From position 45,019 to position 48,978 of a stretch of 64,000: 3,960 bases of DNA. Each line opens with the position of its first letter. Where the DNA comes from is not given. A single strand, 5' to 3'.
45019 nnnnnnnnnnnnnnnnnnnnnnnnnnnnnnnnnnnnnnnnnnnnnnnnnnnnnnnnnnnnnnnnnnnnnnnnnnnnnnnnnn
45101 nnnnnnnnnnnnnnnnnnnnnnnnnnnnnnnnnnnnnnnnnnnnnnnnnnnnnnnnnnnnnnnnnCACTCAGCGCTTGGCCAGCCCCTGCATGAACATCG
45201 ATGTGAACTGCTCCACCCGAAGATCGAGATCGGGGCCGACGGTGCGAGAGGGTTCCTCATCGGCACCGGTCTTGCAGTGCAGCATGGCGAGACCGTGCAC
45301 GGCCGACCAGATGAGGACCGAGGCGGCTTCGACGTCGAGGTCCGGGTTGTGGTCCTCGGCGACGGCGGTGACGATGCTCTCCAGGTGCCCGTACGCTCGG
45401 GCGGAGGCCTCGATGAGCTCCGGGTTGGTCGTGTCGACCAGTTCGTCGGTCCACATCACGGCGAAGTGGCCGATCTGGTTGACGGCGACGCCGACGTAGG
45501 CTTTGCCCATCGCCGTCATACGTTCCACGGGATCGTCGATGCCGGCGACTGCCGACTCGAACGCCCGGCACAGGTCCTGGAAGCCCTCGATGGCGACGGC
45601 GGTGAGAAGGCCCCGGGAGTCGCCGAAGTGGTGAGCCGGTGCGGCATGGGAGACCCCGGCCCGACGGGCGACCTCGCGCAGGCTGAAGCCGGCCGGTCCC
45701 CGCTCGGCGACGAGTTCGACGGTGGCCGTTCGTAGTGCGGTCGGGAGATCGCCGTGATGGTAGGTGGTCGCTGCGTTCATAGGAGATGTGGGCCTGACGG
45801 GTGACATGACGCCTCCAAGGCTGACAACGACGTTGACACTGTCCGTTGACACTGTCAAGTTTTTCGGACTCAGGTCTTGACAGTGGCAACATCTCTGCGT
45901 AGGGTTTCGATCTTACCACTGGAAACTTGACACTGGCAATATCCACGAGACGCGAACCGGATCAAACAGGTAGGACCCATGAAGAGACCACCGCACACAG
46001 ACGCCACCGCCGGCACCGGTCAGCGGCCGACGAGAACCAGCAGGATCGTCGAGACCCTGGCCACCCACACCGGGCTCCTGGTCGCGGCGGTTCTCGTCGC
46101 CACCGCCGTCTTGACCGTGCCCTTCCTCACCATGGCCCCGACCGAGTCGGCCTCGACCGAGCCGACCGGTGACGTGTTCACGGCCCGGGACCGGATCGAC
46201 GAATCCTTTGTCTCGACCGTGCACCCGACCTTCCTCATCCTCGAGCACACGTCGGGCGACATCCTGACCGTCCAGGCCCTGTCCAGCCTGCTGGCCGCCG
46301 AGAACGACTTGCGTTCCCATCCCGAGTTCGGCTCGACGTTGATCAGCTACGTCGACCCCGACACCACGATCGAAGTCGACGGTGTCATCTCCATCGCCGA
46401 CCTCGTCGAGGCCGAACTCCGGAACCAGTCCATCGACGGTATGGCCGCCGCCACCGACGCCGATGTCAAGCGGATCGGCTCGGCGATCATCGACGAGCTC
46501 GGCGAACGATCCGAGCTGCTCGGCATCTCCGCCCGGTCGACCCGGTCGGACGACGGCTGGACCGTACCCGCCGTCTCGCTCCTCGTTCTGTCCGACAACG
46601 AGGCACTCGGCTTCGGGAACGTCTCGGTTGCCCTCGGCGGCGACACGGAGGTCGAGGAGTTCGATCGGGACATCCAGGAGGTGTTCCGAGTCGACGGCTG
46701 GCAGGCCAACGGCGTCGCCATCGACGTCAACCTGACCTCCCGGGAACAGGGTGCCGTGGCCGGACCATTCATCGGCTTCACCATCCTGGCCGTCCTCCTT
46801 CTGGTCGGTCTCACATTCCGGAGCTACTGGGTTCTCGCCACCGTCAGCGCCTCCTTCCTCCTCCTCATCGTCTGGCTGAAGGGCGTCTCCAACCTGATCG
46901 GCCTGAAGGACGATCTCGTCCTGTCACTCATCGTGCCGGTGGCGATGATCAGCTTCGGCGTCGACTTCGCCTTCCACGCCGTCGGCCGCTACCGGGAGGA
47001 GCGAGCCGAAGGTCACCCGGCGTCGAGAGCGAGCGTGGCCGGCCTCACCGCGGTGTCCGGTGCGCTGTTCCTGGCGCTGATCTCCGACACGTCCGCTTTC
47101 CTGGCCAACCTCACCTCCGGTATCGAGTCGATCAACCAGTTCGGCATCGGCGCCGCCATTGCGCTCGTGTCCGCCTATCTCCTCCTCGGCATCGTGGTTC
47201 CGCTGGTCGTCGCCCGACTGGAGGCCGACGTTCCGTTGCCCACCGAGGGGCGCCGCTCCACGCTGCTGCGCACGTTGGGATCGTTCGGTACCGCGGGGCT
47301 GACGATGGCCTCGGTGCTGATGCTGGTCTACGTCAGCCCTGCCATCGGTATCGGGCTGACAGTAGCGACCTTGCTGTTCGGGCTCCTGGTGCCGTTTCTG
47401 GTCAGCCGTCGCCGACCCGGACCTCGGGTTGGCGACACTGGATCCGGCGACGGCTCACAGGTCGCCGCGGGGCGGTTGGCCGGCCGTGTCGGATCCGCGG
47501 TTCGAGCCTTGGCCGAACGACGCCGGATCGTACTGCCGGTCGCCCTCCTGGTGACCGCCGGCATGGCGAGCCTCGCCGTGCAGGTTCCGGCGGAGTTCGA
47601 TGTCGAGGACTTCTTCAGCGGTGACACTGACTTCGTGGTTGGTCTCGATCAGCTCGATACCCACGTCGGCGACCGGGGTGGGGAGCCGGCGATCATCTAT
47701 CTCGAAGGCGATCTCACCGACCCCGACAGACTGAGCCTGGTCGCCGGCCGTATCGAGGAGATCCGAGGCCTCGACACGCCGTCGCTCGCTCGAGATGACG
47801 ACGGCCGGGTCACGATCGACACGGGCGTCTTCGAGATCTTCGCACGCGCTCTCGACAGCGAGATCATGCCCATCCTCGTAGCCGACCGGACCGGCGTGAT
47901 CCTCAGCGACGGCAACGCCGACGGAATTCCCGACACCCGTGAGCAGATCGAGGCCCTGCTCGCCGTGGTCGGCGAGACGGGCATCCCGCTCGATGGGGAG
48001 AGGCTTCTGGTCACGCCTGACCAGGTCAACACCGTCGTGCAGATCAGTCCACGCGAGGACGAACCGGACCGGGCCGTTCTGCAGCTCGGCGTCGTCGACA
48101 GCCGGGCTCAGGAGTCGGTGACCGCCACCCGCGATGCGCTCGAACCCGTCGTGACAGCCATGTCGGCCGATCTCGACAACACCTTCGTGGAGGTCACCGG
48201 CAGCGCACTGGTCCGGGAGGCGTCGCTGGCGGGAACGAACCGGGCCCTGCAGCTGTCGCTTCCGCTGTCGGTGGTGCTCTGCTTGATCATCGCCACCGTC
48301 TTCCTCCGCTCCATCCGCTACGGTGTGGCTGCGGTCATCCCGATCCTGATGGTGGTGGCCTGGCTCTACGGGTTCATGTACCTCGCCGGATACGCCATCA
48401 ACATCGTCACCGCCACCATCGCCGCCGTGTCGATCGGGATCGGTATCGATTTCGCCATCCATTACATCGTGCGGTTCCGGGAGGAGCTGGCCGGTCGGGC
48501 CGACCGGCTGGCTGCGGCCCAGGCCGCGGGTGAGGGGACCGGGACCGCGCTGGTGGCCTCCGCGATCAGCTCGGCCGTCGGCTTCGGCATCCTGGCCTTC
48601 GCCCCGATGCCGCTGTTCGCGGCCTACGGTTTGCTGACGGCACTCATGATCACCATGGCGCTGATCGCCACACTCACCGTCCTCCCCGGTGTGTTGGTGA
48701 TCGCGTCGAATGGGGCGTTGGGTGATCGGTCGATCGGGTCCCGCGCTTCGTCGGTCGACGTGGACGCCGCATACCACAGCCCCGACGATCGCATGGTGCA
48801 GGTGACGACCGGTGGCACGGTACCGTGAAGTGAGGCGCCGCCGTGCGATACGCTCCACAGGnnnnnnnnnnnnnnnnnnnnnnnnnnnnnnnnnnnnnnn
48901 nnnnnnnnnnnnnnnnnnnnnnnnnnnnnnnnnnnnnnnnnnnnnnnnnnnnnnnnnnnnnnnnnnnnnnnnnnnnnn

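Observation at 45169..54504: TetR-controlled same-strand block: MMPL transporter, orphan OppD-like ATPase, CocE/NonD hydrolase, phosphonate-oxygenase fusion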

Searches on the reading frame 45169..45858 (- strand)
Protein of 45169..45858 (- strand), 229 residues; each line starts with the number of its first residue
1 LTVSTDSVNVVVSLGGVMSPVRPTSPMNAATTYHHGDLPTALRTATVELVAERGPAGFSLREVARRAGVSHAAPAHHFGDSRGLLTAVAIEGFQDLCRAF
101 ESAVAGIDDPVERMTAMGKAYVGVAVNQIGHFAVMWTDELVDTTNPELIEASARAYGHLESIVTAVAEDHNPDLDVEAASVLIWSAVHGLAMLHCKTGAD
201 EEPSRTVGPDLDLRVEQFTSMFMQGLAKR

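Call 4: search_protein_families(library=pfam, proteins=[window:45169-45858:-], max_evalue=0.01)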
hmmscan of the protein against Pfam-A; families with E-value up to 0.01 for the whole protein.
window:45169-45858:- (229 aa): 3 families
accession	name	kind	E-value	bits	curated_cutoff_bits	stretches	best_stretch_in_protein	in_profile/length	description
PF13305.11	TetR_C_33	-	5.7e-11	43.4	26.8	1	115-199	2-86/103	Tetracyclin repressor-like, C-terminal domain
PF00440.29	TetR_N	-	6.6e-09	35.9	24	1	44-88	3-47/47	Bacterial regulatory proteins, tetR family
PF17932.6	TetR_C_24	-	0.0019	18.9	26.4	1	108-191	2-88/114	Tetracyclin repressor-like, C-terminal domain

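Call 35: search_protein_families(library=ncbifam, proteins=[window:45169-45858:-], max_evalue=0.00001)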
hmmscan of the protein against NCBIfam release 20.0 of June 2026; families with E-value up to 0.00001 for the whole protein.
window:45169-45858:- (229 aa): 2 families
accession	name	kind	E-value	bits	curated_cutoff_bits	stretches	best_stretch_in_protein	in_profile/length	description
TIGR03384.1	betaine_BetI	equivalog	6.1e-10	39.1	201.3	1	41-118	12-89/189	choline-binding transcriptional repressor BetI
NF001978.0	PRK00767.1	equivalog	6.3e-08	32.6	118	1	42-117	14-90/197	transcriptional regulator BetI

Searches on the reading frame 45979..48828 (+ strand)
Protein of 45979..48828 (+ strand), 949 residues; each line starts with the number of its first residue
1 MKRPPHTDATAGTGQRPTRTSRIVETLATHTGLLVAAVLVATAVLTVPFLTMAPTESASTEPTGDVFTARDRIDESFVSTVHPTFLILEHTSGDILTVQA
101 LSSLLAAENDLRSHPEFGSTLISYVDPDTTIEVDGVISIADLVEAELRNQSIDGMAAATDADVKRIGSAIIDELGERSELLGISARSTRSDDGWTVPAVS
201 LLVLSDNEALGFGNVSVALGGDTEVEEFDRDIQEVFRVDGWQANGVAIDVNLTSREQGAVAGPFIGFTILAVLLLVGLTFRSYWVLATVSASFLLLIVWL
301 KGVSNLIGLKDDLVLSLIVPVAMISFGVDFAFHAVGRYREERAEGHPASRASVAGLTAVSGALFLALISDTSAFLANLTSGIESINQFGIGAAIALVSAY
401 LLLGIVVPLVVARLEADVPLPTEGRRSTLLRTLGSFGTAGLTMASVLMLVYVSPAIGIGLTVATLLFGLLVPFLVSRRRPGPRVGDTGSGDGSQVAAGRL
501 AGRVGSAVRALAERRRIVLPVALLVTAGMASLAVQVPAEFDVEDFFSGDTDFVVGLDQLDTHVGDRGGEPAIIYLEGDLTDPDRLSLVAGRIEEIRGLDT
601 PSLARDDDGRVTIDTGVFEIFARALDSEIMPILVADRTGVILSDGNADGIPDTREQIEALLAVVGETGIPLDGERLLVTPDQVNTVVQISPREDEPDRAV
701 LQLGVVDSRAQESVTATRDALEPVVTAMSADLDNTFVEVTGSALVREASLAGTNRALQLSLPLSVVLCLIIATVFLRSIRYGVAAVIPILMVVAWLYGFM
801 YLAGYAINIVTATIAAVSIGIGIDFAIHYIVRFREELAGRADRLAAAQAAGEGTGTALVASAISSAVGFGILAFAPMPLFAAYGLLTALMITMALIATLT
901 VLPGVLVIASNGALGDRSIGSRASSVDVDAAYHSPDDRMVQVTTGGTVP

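Call 4: search_protein_families(library=pfam, proteins=[window:45979-48828:+], max_evalue=0.01)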
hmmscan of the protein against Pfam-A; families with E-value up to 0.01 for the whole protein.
window:45979-48828:+ (949 aa): 4 families
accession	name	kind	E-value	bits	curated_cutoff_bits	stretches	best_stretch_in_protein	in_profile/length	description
PF03176.21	MMPL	-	6.5e-25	88.2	20.5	2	706-911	99-304/333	MMPL family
PF12349.14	Sterol-sensing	-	9.1e-05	22.8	22.3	1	294-404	17-126/153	Sterol-sensing domain of SREBP cleavage-activation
PF00873.25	ACR_tran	-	0.00095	17.4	28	1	757-904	333-484/1021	AcrB/AcrD/AcrF family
PF02460.24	Patched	-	0.0023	18.1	23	1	302-401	47-144/156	Patched SSD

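Call 35: search_protein_families(library=ncbifam, proteins=[window:45979-48828:+], max_evalue=0.00001)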
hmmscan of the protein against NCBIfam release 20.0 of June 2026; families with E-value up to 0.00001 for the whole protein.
window:45979-48828:+ (949 aa): 5 families
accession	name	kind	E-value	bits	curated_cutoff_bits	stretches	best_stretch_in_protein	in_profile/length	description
TIGR00921.1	2A067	subfamily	3.4e-42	144.4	351.9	2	736-908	562-733/733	hydrophobe/amphiphile efflux-3 (HAE3) family transporter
TIGR00833.1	actII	subfamily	3.5e-27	95.1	874.7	1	733-910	151-333/910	MMPL family RND transporter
TIGR03480.1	HpnN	hypoth_equivalog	6.7e-27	93.8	751.85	2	718-910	231-424/862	hopanoid biosynthesis associated RND transporter like protein HpnN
NF052374.1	HopndTporHpnN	equivalog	1.9e-14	52.8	1100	1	691-909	206-426/858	hopanoid transporter HpnN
NF045600.2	BstA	equivalog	7.4e-09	34.1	1400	1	762-907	292-437/903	sterol transporter cytoplasmic membrane protein BstA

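Call 55: search_protein_families(library=ncbifam, proteins=[L169:10031-11164:+, L169:11161-11940:+, L169:11942-12676:+, L090:6881-7900:+, L169:2304-3983:+, L169:856-1965:-], max_evalue=0.00001)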
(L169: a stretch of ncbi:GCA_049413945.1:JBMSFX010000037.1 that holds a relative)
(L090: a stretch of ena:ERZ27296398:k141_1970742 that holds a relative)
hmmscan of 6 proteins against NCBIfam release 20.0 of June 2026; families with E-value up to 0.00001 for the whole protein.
L169:10031-11164:+ (377 aa): 4 families
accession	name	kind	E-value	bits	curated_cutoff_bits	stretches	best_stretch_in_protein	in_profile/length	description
NF049936.1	TriMthamethphnDioxTmpA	equivalog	2.7e-67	227.2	400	1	25-371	9-364/366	2-trimethylaminoethylphosphonate dioxygenase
TIGR02409.1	carnitine_bodg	equivalog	9.2e-60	202.6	414.75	1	30-369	14-365/366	gamma-butyrobetaine dioxygenase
TIGR02410.1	carnitine_TMLD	equivalog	4.7e-43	148.1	268.3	1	31-368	3-360/362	trimethyllysine dioxygenase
NF043003.1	ClavSyn_CS1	equivalog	1.3e-06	28.2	450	1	183-358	120-290/312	clavaminate synthase Cs1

L169:11161-11940:+ (259 aa): 218 families (the best 25 are shown)
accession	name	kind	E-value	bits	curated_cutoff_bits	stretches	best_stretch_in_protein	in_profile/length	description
NF009466.0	PRK12826.1-2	subfamily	7.4e-66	222.1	222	1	9-254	5-245/248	3-oxoacyl-ACP reductase FabG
TIGR01963.1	PHB_DH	subfamily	3.1e-53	180.7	307.05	1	10-251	4-250/255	3-hydroxybutyrate dehydrogenase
NF005559.1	PRK07231.1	subfamily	1e-52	179.1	215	1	6-252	3-246/249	glucose 1-dehydrogenase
NF004791.0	PRK06138.1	equivalog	9.1e-51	172.6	312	1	7-253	5-249/252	SDR family oxidoreductase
NF009093.0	PRK12429.1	subfamily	6.6e-50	169.8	258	1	10-251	8-254/259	3-hydroxybutyrate dehydrogenase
NF052558.1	MBtsdlDhBudC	equivalog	1.1e-49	169.2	270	1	10-253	6-241/250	meso-2,3-butanediol dehydrogenase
TIGR01830.1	3oxo_ACP_reduc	equivalog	2.3e-49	168.2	297.75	1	10-251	1-236/239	3-oxoacyl-[acyl-carrier-protein] reductase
NF004198.0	PRK05653.1-3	equivalog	5.7e-49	166.8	296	1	5-252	5-245/248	3-oxoacyl-ACP reductase FabG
TIGR03971.1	SDR_subfam_1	subfamily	1.1e-47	162.6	300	1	54-251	67-266/271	mycofactocin-coupled SDR family oxidoreductase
NF005067.0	PRK06484.1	equivalog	8e-45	153.3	713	1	10-252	276-510/524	short chain dehydrogenase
NF004818.0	PRK06172.1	equivalog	1.9e-43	148.7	336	1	4-252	4-249/253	SDR family oxidoreductase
NF053701.1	CsHdxCHCADhChcB2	equivalog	4e-43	147.7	350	1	9-252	5-241/245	cis-4-hydroxycyclohexanecarboxylate dehydrogenase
NF005095.0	PRK06523.1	subfamily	8e-43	146.8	231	1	4-253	7-257/261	oxidoreductase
NF009464.0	PRK12824.1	subfamily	1.2e-42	146.3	269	1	10-252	5-241/245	3-oxoacyl-ACP reductase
NF004197.0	PRK05653.1-1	equivalog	2e-42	145.5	332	1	2-252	2-245/249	3-oxoacyl-ACP reductase FabG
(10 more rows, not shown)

L169:11942-12676:+ (244 aa): 16 families
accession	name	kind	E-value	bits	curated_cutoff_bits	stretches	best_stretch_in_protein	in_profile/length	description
TIGR01449.2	PGP_bact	equivalog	1.2e-18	67.4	180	1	19-218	2-187/213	phosphoglycolate phosphatase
NF009695.0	PRK13222.1-2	equivalog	3.6e-14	52.8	225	1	13-216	4-194/226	phosphoglycolate phosphatase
NF009697.0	PRK13222.1-4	equivalog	1.8e-11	43.8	327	1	12-216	4-194/232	phosphoglycolate phosphatase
TIGR01454.1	AHBA_synth_RP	hypoth_equivalog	2e-11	43.9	246.65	1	124-213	82-172/205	AHBA synthesis associated protein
NF009694.0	PRK13222.1-1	equivalog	9.3e-11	41.5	415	1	12-217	4-212/252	phosphoglycolate phosphatase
NF009804.0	PRK13288.1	equivalog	1.7e-09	37.5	218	1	124-210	89-176/215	pyrophosphatase PpaX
TIGR01549.1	HAD-SF-IA-v1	subfamily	2.1e-09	38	23.3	0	133-209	76-149/149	HAD-IA family hydrolase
TIGR02253.1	CTE7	subfamily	9.3e-09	35.4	169.75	1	112-209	89-188/221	TIGR02253 family HAD-type hydrolase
NF009696.0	PRK13222.1-3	equivalog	1.2e-08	34.9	359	1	16-210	4-181/223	N-acetylmuramic acid 6-phosphate phosphatase MupP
TIGR03351.1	PhnX-like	hypoth_equivalog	1.3e-08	35.1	218.9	1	71-212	37-186/220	phosphonatase-like hydrolase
NF046057.1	bifunc_MtlD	equivalog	5.4e-08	31.7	800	1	16-221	8-197/683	bifunctional mannitol-1-phosphate dehydrogenase/phosphatase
TIGR01662.1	HAD-SF-IIIA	subfamily_domain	6.1e-08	32.9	44.6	0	123-215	31-138/141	HAD-IIIA family hydrolase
TIGR01548.1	HAD-SF-IA-hyp1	hypoth_equivalog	3.4e-07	30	140.2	1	117-208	106-197/197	TIGR01548 family HAD-type hydrolase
NF008087.0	PRK10826.1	equivalog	2.6e-06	27.2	191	0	123-215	98-191/222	hexitol phosphatase HxpB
NF053830.1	RUBPPhHalo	equivalog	3.5e-06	26.8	330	1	94-205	80-193/234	ribulose-1,5-bisphosphate 5-phosphatase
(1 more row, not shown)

L090:6881-7900:+ (339 aa): 3 families
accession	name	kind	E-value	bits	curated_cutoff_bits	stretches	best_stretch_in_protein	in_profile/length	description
NF049936.1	TriMthamethphnDioxTmpA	equivalog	3.2e-53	180.9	400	1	29-289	7-274/366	2-trimethylaminoethylphosphonate dioxygenase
TIGR02409.1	carnitine_bodg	equivalog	3.3e-42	144.8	414.75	1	33-290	11-277/366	gamma-butyrobetaine dioxygenase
TIGR02410.1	carnitine_TMLD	equivalog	3.3e-26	92.7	268.3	1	36-261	2-239/362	trimethyllysine dioxygenase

L169:2304-3983:+ (559 aa): 11 families
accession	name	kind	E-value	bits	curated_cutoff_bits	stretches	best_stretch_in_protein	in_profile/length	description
NF045468.1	Opp5A_nikA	equivalog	5.4e-49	167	600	1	87-552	25-482/488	nickel ABC transporter substrate-binding protein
NF011942.0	PRK15413.1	equivalog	1.3e-48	166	594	1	83-528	32-482/512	glutathione ABC transporter substrate-binding protein GsiB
NF045467.1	Opp4A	equivalog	3.1e-48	164.4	650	2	227-549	205-548/556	oligopeptide ABC transporter substrate-binding protein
NF043070.1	DppA_dipep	equivalog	4.3e-43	147.7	1005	1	117-557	69-534/535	dipeptide ABC transporter periplasmic-binding protein DppA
TIGR04028.1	SBP_KPN_01854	hypoth_equivalog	5.3e-40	137.4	468.5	1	90-398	11-334/509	TIGR04028 family ABC transporter substrate-binding protein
TIGR02294.1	nickel_nikA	equivalog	2.6e-36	125.2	393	1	99-398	25-330/501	nickel ABC transporter substrate-binding protein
NF011689.0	PRK15109.1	equivalog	4e-26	91.8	560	1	226-523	209-504/547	ABC transporter substrate-binding protein SapA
NF047575.1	opine_bind_CntA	exception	3.7e-25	88.5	800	1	108-397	64-362/535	staphylopine-dependent metal ABC transporter substrate-binding lipoprotein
NF011684.0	PRK15104.1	equivalog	1.3e-23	83.5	947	2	227-397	209-381/543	oligopeptide ABC transporter substrate-binding protein OppA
NF007287.0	PRK09755.1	equivalog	2.7e-20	72.7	1098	2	86-176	40-130/535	ABC transporter substrate-binding protein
NF010149.0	PRK13626.1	equivalog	5.2e-14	51.8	476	1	91-273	132-307/552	HTH-type transcriptional regulator SgrR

L169:856-1965:- (369 aa): 8 families
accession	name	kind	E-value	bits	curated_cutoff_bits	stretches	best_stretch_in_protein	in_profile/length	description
NF009133.0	PRK12486.1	equivalog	5.1e-158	525.8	410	1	4-365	4-365/369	dimethylsulfoniopropionate demethylase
NF053776.1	TmaoDeMthMsil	equivalog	5.2e-53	180.7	1100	1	12-368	385-753/763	trimethylamine N-oxide demethylase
NF001567.0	PRK00389.1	subfamily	9e-49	166.3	300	1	13-368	4-352/359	glycine cleavage system aminomethyltransferase GcvT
TIGR00528.1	gcvT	equivalog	3.7e-40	138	235.85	1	16-368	5-359/362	glycine cleavage system aminomethyltransferase GcvT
NF010093.0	PRK13579.1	equivalog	6.7e-33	114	459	1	36-368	32-363/371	glycine cleavage system aminomethyltransferase GcvT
TIGR01372.1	soxA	subfamily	8.1e-24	83.5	1164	1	43-365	645-983/996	sarcosine oxidase subunit alpha family protein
NF047633.1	SyrngDmethDesA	equivalog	2.1e-10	39.7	800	1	40-230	32-233/453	syringate O-demethylase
NF047885.1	VanMgalDeMLigM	equivalog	4.9e-08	32.3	580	0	32-230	23-234/461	vanillate/3-O-methylgallate O-demethylase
